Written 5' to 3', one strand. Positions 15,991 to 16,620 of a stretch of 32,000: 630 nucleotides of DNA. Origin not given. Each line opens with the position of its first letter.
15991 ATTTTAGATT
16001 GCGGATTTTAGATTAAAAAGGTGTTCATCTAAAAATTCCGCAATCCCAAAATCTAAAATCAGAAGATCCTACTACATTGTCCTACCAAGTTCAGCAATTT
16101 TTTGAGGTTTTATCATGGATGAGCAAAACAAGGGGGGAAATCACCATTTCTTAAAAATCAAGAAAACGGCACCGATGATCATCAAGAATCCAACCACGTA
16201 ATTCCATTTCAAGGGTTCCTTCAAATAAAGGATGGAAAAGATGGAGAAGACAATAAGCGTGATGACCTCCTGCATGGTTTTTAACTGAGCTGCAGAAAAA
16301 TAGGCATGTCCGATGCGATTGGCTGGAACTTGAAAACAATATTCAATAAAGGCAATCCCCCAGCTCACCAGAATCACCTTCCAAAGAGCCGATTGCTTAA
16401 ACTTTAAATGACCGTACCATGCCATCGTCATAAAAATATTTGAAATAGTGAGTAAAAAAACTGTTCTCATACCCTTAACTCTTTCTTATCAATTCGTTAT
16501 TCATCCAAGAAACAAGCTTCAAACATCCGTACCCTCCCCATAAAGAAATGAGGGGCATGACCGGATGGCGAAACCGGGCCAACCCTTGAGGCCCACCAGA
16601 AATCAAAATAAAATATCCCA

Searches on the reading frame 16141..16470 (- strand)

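Call 19: search_protein_families(library=pfam, proteins=[window:16141-16470:-])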
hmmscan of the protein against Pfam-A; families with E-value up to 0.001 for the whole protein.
window:16141-16470:- (109 aa): 1 family
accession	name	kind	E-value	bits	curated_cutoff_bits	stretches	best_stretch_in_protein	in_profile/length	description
PF04342.18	DMT_6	-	2.4e-48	163.2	25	1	3-106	1-104/104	Putative member of DMT superfamily (DUF486)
